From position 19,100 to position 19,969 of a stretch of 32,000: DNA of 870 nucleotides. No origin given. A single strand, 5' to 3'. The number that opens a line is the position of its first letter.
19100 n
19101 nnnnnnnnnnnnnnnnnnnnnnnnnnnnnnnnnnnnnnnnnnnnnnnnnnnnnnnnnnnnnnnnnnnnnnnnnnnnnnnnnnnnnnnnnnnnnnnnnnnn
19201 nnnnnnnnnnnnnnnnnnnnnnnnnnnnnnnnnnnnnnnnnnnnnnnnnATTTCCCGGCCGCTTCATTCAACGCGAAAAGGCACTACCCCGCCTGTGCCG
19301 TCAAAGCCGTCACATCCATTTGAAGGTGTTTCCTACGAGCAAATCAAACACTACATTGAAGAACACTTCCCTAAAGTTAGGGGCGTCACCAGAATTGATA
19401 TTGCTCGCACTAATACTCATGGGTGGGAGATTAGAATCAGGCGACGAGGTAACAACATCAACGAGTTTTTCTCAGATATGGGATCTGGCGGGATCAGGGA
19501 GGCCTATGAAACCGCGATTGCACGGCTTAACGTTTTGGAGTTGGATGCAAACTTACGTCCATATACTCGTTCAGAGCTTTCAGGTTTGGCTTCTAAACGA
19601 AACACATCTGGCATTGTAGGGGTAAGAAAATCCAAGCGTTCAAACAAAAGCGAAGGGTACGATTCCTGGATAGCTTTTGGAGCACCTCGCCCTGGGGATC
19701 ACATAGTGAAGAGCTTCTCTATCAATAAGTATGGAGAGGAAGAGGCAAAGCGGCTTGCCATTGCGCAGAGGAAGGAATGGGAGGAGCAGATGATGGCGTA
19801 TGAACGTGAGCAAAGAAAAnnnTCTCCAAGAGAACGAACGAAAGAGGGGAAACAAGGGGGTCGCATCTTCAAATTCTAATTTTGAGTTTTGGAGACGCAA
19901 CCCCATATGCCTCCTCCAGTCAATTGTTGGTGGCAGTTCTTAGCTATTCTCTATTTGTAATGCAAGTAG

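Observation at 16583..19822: Mrr-like nuclease, STAND-like NTPase, wHTH and tandem AP2 fusion: candidate undescribed single-gene defence system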

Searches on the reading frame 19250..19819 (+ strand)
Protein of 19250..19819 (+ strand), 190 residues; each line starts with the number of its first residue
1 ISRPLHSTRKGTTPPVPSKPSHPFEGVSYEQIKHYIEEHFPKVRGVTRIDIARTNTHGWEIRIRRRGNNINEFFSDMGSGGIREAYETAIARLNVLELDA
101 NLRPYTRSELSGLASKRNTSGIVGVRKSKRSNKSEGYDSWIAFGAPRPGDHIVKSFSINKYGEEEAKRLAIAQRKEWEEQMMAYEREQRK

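Call 14: search_protein_families(library=pfam, proteins=[window:19250-19819:+], max_evalue=1)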
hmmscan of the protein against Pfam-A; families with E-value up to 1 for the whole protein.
window:19250-19819:+ (190 aa): 1 family
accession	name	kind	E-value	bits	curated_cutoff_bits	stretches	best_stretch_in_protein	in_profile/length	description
PF00847.26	AP2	-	3.3e-07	30.9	33.3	1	120-177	1-51/54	AP2 domain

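Call 51: search_protein_representatives(alignment_id=A5)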
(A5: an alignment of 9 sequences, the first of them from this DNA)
Query: 9 sequences, 171 profile positions. Proteins with E-value up to 0.001 (for the whole library): 2043; up to 1e-10: 583; up to 1e-30: 12. The best 150 are listed.
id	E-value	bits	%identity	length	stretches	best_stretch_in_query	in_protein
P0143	2.5e-71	255.4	-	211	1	2-166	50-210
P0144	9.0e-48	178.7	-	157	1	13-167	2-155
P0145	1.3e-38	148.9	-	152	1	15-161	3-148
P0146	5.4e-36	140.4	-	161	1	20-164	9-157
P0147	1.3e-35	139.2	-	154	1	14-160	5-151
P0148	2.5e-35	138.2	-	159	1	16-167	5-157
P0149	4.2e-34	134.2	-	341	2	16-159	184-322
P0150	2.9e-33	131.5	-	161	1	19-159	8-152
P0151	3.1e-32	128.1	-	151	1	20-158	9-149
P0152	3.3e-32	128.1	-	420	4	16-153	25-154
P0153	2.5e-31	125.2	-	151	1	19-158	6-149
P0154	8.1e-31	123.6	-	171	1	16-166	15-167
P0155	2.4e-30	122.0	-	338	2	15-153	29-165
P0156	4.1e-29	118.0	-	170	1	14-159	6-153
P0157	9.3e-29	116.8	-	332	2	20-158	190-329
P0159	1.1e-28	116.7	-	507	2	19-159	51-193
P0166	4.4e-27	111.4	-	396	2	34-159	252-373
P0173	3.4e-26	108.5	-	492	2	26-157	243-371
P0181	3.6e-24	101.9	-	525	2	38-158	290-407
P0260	4.4e-19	85.4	-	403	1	19-167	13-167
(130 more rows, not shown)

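Call 52: search_protein_families(library=pfam, proteins=[P0144, P0145, P0146, P0149, P0152, P0159, P0166, P0173, P0181, P0260], max_evalue=0.01)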
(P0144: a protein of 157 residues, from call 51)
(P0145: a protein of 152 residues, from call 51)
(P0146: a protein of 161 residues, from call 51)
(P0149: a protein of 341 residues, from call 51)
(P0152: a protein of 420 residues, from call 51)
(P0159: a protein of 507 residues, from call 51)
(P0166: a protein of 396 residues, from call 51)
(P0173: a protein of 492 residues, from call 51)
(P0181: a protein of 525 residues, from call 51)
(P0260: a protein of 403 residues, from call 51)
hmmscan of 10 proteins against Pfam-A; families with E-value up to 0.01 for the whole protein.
P0144 (157 aa): 1 family
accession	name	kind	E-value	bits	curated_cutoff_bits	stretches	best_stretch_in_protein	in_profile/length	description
PF00847.26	AP2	-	3.4e-05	24.5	33.3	1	105-142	15-51/54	AP2 domain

P0145 (152 aa): 1 family
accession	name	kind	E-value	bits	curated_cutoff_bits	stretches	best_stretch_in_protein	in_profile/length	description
PF00847.26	AP2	-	0.0022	18.7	33.3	0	105-140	15-50/54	AP2 domain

P0146 (161 aa): 1 family
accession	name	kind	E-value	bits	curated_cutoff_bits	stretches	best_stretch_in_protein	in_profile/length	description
PF00847.26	AP2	-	2.9e-07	31.1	33.3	1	87-146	2-50/54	AP2 domain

P0149 (341 aa): 1 family
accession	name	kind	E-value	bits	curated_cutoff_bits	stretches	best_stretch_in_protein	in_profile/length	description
PF00847.26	AP2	-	2.9e-19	69.5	33.3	2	89-144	2-49/54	AP2 domain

P0152 (420 aa): 1 family
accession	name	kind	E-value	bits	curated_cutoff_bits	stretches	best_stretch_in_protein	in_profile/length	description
PF00847.26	AP2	-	3e-27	95.1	33.3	4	111-156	8-52/54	AP2 domain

P0159 (507 aa): 2 families
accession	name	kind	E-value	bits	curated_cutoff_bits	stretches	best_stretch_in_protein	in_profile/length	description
PF00847.26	AP2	-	2e-18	66.8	33.3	2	150-188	14-51/54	AP2 domain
PF01381.28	HTH_3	-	0.0021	18.5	23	1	462-502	15-55/55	Helix-turn-helix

P0166 (396 aa): 1 family
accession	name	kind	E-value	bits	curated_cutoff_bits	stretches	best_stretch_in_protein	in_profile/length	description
PF00847.26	AP2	-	9.7e-19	67.9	33.3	2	328-369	13-52/54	AP2 domain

P0173 (492 aa): 1 family
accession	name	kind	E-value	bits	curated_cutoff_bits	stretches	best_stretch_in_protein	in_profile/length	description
PF00847.26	AP2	-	1.4e-08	35.3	33.3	2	124-163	13-51/54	AP2 domain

P0181 (525 aa): 1 family
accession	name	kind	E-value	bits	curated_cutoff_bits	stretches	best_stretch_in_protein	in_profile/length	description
PF00847.26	AP2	-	1.3e-11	45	33.3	2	146-186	14-50/54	AP2 domain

P0260 (403 aa): 1 family
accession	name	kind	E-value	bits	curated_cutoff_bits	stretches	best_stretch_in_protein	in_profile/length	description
PF00847.26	AP2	-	0.00073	20.2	33.3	0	117-154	15-51/54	AP2 domain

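Call 53: search_protein_families(library=phrogs, proteins=[window:19325-19819:+, P0144, P0145, P0146, P0149, P0152, P0159, P0166], max_evalue=0.001)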
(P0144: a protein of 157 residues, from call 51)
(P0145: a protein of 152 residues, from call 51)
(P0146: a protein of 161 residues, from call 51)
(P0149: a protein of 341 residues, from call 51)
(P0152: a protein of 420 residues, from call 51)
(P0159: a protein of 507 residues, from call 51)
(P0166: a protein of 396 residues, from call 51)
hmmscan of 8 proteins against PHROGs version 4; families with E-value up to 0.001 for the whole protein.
window:19325-19819:+ (165 aa): 0 families

P0144 (157 aa): 0 families

P0145 (152 aa): 0 families

P0146 (161 aa): 0 families

P0149 (341 aa): 0 families

P0152 (420 aa): 3 families
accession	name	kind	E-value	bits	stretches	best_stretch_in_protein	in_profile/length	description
phrog_23850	-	unknown function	5.9e-08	33.9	0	349-404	9-64/165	-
phrog_99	-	DNA, RNA and nucleotide metabolism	2.2e-05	25.3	0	96-154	207-258/383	HNH endonuclease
phrog_4578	-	DNA, RNA and nucleotide metabolism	0.00067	20.6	0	94-133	59-96/130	HNH endonuclease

P0159 (507 aa): 2 families
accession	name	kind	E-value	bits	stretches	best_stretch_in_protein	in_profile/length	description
phrog_4441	-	DNA, RNA and nucleotide metabolism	2.5e-07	31.9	1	444-501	6-63/98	HTH DNA binding protein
phrog_638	-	transcription regulation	1.5e-05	25.9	1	445-498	6-59/145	transcriptional regulator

P0166 (396 aa): 0 families

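Call 55: search_dna_similar(query=window:19325-19819:+, collection=phages, mode=protein, max_evalue=0.001, max_rows=15)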
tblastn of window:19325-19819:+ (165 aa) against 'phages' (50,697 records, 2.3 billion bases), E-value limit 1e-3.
Records with a match: 5; places in all: 5; records where one place covers at least 80% of the query: 5.
Best place of each record, by identity: <60% 5.
By first word of the organism name: Bacillus 5.
By host as written in the record: Bacillus subtilis 3; Bacillus subtilis subsp. subtilis 168 2.
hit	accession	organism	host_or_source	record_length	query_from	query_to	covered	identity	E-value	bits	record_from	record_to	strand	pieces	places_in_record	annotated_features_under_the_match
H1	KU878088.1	Bacillus phage AR9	Bacillus subtilis subsp. subtilis 168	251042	9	155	89%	31.7%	2e-5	49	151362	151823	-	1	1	DNA-directed RNA polymerase beta subunit | HNH homing endonuclease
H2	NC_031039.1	Bacillus phage AR9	Bacillus subtilis subsp. subtilis 168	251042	9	155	89%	31.7%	2e-5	49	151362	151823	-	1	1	RNA polymerase beta subunit | HNH homing endonuclease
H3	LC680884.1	Bacillus phage PBS1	Bacillus subtilis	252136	9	155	89%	31.7%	2e-5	49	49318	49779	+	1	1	hypothetical protein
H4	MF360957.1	Bacillus phage PBS1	Bacillus subtilis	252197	9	155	89%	31.7%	2e-5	49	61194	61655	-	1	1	79: HNH endonuclease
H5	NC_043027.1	Bacillus phage PBS1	Bacillus subtilis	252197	9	155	89%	31.7%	2e-5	49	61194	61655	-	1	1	79: HNH endonuclease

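Call 56: search_dna_similar(query=window:19325-19819:+, collection=plasmids, mode=protein, max_evalue=0.001, max_rows=15)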
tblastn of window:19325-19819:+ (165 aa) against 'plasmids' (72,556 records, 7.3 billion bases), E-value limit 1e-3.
Records with a match: 14; places in all: 14; records where one place covers at least 80% of the query: 5.
Best place of each record, by identity: <60% 14.
By first word of the organism name: Agrobacterium 10; Rhizobium 3; Allorhizobium 1.
By predicted mobility (MOB-suite, as given by PLSDB): conjugative 7; non-mobilizable 7.
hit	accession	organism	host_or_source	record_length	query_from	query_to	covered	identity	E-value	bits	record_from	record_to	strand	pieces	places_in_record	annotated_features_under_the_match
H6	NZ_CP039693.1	Agrobacterium larrymoorei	-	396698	8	152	88%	35.5%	3e-5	50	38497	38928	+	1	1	hypothetical protein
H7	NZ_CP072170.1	Agrobacterium larrymoorei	Ficus benjamina,cell culture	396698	8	152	88%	35.5%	3e-5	50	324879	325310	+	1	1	hypothetical protein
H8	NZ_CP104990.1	Rhizobium sp. CC-CFT758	cell culture,agricultural soil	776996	20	152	81%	37.6%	2e-5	51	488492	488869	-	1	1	AP2 domain-containing protein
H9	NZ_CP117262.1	Rhizobium tumorigenes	Rubus sp.,pure bacterial culture,Aerial ...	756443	20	152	81%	33.8%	3e-4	47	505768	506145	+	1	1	hypothetical protein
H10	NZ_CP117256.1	Rhizobium tumorigenes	Rubus sp.,pure bacterial culture,Aerial ...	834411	20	152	81%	33.8%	3e-4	47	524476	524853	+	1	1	hypothetical protein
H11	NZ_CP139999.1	Agrobacterium tumefaciens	-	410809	48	152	64%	38.1%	1e-4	49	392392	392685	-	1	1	hypothetical protein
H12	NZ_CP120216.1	Agrobacterium leguminum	-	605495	48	152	64%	38.1%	1e-4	49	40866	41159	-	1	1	hypothetical protein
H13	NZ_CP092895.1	Agrobacterium tumefaciens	soil,soil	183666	48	156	66%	36.7%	1e-4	49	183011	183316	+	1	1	none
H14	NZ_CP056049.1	Agrobacterium vitis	Vitis vinifera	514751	48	156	66%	35.5%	2e-5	50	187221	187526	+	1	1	none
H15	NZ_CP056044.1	Agrobacterium vitis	Vitis vinifera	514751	48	156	66%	35.5%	2e-5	50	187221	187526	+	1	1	none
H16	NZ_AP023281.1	Agrobacterium vitis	Vitis vinifera,grapevine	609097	48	156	66%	35.5%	3e-5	50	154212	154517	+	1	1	none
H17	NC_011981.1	Allorhizobium ampelinum S4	Vitis vinifera cv. 'Izsaki Sarfeher'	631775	48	156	66%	35.5%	3e-5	50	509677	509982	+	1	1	none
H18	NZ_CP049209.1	Agrobacterium rubi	Raspberry,cell culture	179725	70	152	50%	41.9%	2e-4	48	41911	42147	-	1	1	hypothetical protein (x2)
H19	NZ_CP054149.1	Agrobacterium vaccinii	Blueberry,pure bacterial culture,Tumor ...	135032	79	152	45%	41.9%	1e-3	46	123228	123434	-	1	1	hypothetical protein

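Call 79: find_homologous_proteins(query=A5, max_evalue=0.00001)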
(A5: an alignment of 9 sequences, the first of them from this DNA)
Query A5 (9 sequences) (165 aa, profile of the alignment): 446 proteins with E <= 0.00001 among 7795 candidates; the best 120 are listed.
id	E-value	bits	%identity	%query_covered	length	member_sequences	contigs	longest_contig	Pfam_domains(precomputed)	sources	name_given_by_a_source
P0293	4.2e-79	282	88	99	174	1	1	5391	PF00847.27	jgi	jgi:hypothetical protein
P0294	1.3e-73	265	49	98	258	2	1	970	-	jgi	jgi:hypothetical protein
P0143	7.8e-71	255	69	100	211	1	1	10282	PF00847.27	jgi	jgi:hypothetical protein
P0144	2.8e-47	179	47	88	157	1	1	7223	-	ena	-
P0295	1.5e-46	176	44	90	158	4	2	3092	-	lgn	-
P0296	2.5e-46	176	46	78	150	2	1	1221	-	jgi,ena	-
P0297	8.8e-41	158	43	93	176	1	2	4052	-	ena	-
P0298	3.6e-40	156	44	84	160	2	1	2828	-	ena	-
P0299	4.9e-40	155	43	84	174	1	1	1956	-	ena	-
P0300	6.2e-40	155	42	85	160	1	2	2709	-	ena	-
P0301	9.5e-40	154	44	90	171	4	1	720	-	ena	-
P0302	9.8e-39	151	41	84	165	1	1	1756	-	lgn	-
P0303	2.0e-38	150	43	87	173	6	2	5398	-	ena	-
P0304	2.7e-38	150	48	80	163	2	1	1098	-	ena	-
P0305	3.3e-38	149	41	87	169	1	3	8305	-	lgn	-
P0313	1.3e-36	144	45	84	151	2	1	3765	PF00847.27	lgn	-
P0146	1.7e-35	140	40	86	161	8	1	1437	PF00847.27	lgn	-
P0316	2.4e-34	137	41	83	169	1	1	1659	PF00847.27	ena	-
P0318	1.4e-33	134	40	85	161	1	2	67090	PF00847.27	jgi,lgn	jgi:hypothetical protein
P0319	8.7e-33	132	44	85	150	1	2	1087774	PF00847.27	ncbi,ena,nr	ncbi:MAG: AP2 domain-containing protein [Planctomycetaceae bacterium]|nr:AP2 domain-containing prote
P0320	1.8e-32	131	43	79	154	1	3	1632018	PF00847.27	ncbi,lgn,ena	-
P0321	2.3e-32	130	41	82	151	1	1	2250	PF00847.27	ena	-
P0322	6.2e-32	129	43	85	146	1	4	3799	PF00847.27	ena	-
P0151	9.8e-32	128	42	83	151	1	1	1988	PF00847.27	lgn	-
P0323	1.8e-31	127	41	79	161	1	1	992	PF00847.27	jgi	jgi:AP2 domain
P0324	2.3e-31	127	41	86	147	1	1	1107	PF00847.27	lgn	-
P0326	6.5e-31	126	41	86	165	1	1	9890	PF00847.27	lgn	-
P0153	7.8e-31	125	40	84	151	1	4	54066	PF00847.27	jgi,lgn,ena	-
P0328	1.4e-30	124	40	79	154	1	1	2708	PF00847.27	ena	-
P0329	1.6e-30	124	36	87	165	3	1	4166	PF00847.27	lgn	-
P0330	2.4e-30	124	40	79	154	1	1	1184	PF00847.27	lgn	-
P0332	4.6e-30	123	38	82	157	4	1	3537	PF00847.27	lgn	-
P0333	1.3e-29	121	41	81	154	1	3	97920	PF00847.27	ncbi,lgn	-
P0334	1.3e-29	121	39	86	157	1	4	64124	PF00847.27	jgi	jgi:hypothetical protein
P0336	2.6e-29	120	41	85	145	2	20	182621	PF00847.27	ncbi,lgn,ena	-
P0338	4.7e-29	119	38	85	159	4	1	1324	PF00847.27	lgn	-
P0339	4.7e-29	119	39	86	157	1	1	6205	PF00847.27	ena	-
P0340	9.4e-29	119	41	79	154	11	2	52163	PF00847.27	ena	-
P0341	1.3e-28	118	41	81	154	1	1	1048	PF00847.27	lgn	-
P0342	1.4e-28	118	38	80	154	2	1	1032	PF00847.27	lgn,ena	-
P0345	7.2e-28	116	44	71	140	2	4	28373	PF00847.27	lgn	-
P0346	8.4e-28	115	39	79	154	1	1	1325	PF00847.27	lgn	-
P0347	1.5e-27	115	36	82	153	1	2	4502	PF00847.27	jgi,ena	-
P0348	2.1e-27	114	35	84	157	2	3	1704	PF00847.27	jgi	jgi:hypothetical protein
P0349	4.0e-27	113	42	81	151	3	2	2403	PF00847.27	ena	-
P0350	4.7e-27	113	40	80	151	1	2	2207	PF00847.27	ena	-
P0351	6.2e-27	113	37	80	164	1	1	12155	PF00847.27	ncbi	-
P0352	7.0e-27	112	36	85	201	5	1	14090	PF00847.27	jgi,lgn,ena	-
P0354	8.7e-27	112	39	84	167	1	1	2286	PF00847.27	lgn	-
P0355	8.9e-27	112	43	81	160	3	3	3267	PF00847.27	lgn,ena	-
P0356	9.4e-27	112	43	68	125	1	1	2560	PF00847.27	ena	-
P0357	1.2e-26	112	40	81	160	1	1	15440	PF00847.27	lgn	-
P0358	1.6e-26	111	38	82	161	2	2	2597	PF00847.27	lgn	-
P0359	2.1e-26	111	36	84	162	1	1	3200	PF00847.27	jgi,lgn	jgi:hypothetical protein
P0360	2.1e-26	111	40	81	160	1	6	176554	PF00847.27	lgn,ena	-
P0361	2.8e-26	110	42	81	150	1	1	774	PF00847.27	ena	-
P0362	3.2e-26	110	36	79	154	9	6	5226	PF00847.27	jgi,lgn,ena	-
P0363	4.1e-26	110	40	80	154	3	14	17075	PF00847.27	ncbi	-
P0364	4.1e-26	110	38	81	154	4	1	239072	PF00847.27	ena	-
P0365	4.4e-26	110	39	90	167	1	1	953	PF00847.27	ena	-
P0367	4.8e-26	110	44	81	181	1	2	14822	PF00847.27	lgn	-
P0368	5.2e-26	110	40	81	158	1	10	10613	PF00847.27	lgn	-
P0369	5.6e-26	109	40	80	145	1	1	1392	PF00847.27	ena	-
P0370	6.6e-26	109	36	84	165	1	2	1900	PF00847.27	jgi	jgi:hypothetical protein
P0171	6.6e-26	109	37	88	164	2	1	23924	PF00847.27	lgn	-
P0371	7.8e-26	109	35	88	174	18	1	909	PF00847.27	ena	-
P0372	9.1e-26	109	37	85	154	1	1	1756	PF00847.27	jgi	-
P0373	9.5e-26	109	37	84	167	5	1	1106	PF00847.27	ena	-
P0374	9.8e-26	109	37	84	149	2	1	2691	PF00847.27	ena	-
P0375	1.2e-25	108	38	81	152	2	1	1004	PF00847.27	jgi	jgi:hypothetical protein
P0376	1.2e-25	108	38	79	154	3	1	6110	PF00847.27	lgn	-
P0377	2.3e-25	107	37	82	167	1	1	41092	PF00847.27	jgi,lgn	jgi:hypothetical protein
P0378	2.4e-25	107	43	80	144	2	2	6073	PF00847.27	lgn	-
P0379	6.7e-25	106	40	81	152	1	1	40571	PF00847.27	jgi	-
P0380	7.2e-25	106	36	85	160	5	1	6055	PF00847.27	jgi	jgi:hypothetical protein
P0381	8.0e-25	106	38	80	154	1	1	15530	PF00847.27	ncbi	-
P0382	8.2e-25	106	35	90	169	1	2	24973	PF00847.27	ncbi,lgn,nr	ncbi:MAG: AP2/ERF family transcription factor [Proteobacteria bacterium]|nr:AP2/ERF family transcrip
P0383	1.4e-24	105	40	84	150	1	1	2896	PF00847.27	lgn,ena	-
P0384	2.1e-24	104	39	82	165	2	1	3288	PF00847.27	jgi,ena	-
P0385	2.8e-24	104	42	76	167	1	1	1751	PF00847.27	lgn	-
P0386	3.3e-24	104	37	84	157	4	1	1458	PF00847.27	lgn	-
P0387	3.4e-24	104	41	72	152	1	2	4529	PF00847.27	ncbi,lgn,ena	-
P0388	4.8e-24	103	39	80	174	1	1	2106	PF00847.27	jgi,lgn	-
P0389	7.6e-24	103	42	72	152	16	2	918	PF00847.27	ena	-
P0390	9.4e-24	102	37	87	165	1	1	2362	PF00847.27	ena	-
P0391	9.8e-24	102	40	77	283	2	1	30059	PF00847.27,PF01844.30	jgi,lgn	jgi:5-methylcytosine-specific restriction endonuclease McrA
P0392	9.9e-24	102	40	79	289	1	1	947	PF00847.27,PF01844.30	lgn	-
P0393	1.1e-23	102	32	73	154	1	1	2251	PF00847.27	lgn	-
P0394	1.8e-23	101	43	79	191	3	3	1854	PF00847.27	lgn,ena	-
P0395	3.3e-23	100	38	81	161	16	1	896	PF00847.27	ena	-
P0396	4.9e-23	100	39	80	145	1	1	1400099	PF00847.27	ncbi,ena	-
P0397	5.0e-23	100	40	81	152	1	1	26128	PF00847.27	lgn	-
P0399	5.9e-23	100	40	77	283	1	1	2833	PF00847.27,PF01844.30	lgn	-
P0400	6.2e-23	100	41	82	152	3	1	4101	PF00847.27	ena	-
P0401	6.8e-23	99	35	88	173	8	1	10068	PF00847.27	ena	-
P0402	8.5e-23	99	36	85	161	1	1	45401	PF00847.27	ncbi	-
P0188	9.2e-23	99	32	87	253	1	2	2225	PF00847.27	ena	-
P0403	1.1e-22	99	34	81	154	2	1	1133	PF00847.27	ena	-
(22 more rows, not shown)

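Call 80: find_encoding_contigs(protein=P0293, flank=6000, max_places=2)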
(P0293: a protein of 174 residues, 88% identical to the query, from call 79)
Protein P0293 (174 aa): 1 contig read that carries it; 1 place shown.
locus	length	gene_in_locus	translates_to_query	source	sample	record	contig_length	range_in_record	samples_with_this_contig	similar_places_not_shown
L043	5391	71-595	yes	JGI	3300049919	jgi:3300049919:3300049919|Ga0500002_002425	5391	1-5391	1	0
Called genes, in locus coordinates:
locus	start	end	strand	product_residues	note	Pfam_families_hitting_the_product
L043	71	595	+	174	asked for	PF00847:AP2 (weak)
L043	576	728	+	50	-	-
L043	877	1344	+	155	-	-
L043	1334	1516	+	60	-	-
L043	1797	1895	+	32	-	-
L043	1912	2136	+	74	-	-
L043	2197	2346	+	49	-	PF13749:HATPase_c_4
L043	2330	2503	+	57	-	-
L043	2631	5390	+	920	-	?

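Call 81: find_encoding_contigs(protein=P0143, flank=8000, max_places=2)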
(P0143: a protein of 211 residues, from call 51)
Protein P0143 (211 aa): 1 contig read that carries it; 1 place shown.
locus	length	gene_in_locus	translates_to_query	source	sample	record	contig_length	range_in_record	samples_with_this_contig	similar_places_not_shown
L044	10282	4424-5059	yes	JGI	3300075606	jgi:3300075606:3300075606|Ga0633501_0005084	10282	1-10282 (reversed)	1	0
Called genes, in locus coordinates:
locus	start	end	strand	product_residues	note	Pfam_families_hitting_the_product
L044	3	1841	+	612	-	?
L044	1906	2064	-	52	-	-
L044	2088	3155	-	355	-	PF01212:Beta_elim_lyase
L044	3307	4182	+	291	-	PF03734:YkuD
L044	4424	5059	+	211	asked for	PF00847:AP2 (weak)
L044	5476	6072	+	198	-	PF00578:AhpC-TSA, PF08534:Redoxin, PF10417:1-cysPrx_C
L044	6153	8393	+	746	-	PF03104:DNA_pol_B_exo1, PF00136:DNA_pol_B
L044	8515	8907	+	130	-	-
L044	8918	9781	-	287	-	PF00483:NTP_transferase, PF12804:NTP_transf_3 (faint)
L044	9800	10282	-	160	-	?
